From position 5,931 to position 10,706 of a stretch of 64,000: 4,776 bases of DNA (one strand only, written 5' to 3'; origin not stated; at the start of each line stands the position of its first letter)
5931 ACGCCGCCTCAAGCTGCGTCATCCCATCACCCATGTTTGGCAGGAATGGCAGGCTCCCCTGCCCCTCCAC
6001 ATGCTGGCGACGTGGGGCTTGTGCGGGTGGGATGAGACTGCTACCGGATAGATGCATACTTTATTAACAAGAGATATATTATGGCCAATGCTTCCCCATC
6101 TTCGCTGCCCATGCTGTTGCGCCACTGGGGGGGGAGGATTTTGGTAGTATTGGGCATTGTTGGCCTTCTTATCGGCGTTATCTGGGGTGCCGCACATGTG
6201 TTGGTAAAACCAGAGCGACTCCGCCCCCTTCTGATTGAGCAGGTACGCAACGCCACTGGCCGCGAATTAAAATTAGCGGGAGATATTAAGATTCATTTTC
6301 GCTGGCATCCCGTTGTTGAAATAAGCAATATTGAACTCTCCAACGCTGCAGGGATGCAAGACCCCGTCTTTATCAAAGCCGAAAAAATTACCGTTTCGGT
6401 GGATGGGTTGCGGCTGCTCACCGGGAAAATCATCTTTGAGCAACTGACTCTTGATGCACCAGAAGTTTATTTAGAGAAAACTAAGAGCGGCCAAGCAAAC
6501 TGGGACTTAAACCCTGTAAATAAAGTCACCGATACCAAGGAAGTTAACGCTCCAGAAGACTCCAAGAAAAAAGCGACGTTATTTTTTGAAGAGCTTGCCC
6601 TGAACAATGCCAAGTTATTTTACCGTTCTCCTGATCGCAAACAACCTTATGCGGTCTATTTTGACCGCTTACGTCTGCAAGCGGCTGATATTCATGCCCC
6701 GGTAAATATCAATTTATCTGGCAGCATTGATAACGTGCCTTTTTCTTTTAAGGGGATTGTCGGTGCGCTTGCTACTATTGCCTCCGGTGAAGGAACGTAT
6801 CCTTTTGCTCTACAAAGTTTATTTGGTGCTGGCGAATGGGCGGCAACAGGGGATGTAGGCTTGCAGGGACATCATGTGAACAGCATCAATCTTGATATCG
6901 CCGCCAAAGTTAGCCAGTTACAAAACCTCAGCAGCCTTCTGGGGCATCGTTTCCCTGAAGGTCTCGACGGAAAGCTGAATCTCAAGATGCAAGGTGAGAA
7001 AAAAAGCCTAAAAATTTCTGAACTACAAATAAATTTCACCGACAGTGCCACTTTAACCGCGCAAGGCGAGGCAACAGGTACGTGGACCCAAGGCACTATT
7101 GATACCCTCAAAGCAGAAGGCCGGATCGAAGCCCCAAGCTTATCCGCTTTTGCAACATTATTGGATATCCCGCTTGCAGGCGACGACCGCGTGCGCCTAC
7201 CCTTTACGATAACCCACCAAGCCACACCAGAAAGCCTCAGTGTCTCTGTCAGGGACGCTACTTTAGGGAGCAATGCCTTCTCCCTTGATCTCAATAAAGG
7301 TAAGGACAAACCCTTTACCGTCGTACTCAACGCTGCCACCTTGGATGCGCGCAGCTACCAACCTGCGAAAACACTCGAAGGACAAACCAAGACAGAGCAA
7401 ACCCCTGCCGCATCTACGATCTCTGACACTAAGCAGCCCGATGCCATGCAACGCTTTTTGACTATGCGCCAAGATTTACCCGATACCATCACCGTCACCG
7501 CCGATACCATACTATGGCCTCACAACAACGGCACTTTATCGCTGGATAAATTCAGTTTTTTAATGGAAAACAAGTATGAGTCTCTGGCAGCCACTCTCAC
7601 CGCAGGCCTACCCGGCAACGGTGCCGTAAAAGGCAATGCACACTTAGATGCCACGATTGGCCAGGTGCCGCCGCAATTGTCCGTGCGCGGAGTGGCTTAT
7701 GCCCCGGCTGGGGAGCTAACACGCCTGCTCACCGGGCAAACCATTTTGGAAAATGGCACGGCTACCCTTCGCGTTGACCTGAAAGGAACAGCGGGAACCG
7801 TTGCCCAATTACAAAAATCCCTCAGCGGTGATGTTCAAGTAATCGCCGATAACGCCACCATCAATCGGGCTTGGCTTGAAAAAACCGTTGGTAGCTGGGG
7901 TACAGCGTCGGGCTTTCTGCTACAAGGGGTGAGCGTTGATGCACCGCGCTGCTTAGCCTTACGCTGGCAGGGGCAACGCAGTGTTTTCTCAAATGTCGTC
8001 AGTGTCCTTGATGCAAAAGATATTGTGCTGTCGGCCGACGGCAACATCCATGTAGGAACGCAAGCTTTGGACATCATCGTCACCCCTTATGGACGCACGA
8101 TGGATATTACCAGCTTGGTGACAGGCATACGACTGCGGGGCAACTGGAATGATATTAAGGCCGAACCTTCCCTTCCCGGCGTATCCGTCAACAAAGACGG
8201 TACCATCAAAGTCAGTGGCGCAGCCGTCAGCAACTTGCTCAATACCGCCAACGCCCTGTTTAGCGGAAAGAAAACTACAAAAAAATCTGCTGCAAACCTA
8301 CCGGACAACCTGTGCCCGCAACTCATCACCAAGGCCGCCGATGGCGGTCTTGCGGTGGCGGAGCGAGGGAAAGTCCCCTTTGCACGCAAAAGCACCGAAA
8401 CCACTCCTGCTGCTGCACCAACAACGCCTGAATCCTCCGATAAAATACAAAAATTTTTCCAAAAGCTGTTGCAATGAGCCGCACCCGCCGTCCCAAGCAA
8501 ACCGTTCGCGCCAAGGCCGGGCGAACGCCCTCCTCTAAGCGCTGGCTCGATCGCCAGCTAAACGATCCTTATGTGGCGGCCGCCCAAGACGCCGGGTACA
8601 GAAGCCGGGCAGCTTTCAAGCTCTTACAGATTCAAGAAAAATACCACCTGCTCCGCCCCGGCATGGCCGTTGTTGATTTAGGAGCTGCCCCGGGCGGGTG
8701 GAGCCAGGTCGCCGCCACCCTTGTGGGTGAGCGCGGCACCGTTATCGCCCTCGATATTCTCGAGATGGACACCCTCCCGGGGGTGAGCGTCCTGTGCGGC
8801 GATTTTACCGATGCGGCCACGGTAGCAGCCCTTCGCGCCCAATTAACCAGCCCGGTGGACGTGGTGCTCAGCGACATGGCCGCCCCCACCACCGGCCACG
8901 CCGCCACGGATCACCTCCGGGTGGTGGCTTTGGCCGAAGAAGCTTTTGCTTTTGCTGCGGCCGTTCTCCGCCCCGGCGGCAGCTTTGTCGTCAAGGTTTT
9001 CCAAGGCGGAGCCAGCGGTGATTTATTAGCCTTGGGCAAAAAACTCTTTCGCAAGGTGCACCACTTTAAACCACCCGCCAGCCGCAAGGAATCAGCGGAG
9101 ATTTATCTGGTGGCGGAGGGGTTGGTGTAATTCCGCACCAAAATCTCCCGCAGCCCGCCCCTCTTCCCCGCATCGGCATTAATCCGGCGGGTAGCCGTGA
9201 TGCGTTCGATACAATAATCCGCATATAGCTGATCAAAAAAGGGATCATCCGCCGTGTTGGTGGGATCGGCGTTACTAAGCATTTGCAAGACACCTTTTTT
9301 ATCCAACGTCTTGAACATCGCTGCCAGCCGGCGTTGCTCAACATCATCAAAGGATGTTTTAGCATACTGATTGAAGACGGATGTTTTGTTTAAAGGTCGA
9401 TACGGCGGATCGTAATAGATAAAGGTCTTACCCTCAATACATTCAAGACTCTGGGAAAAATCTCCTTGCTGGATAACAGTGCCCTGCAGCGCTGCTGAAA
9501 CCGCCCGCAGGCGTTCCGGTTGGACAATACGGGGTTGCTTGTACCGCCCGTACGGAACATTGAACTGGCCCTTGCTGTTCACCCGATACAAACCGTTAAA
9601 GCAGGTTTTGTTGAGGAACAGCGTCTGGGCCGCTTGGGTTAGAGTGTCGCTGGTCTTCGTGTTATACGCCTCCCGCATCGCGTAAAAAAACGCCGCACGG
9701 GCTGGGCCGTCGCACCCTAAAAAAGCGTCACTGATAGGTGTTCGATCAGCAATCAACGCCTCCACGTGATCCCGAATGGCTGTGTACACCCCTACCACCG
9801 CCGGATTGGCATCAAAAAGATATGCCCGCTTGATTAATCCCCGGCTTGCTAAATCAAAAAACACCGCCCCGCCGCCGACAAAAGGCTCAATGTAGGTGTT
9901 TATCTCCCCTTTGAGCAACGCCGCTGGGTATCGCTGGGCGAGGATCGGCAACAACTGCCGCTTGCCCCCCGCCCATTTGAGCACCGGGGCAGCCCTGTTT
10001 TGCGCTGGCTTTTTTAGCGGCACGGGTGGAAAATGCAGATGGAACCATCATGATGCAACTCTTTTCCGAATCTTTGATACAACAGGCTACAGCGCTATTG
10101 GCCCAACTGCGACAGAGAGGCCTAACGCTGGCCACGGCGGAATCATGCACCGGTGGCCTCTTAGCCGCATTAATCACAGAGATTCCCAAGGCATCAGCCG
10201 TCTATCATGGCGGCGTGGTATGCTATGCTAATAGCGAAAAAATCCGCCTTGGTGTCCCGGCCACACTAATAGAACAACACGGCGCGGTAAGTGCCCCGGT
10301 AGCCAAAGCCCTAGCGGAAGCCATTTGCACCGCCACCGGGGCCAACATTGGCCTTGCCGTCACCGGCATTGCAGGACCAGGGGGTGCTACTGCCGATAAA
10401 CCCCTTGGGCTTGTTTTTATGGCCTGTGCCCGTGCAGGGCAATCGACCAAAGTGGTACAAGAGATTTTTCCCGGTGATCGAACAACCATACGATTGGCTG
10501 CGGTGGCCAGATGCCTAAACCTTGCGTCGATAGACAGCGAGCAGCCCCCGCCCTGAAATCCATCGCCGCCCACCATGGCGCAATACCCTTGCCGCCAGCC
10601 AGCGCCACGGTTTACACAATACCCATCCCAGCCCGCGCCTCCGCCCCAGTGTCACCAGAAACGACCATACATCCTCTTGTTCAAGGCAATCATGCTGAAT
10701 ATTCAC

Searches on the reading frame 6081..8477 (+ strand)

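Call 68: search_protein_families(library=pfam, proteins=[window:6081-8477:+], max_evalue=0.0001)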
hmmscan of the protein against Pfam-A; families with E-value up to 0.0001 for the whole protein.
window:6081-8477:+ (798 aa): 2 families
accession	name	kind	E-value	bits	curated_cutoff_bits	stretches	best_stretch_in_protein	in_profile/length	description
PF05170.20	AsmA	-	3.4e-30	105.9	29.8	1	20-595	7-562/607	AsmA family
PF05359.17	DUF748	-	2.7e-10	39.4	50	1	18-203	15-186/1037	Domain of Unknown Function (DUF748)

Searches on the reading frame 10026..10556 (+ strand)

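Call 44: search_protein_families(library=pfam, proteins=[window:10026-10556:+], max_evalue=0.00001)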
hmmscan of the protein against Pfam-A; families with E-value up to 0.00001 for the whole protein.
window:10026-10556:+ (176 aa): 1 family
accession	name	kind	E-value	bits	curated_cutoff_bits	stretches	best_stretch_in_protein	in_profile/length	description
PF02464.23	CinA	-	1.5e-47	161.5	23.5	1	21-166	5-150/155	Competence-damaged protein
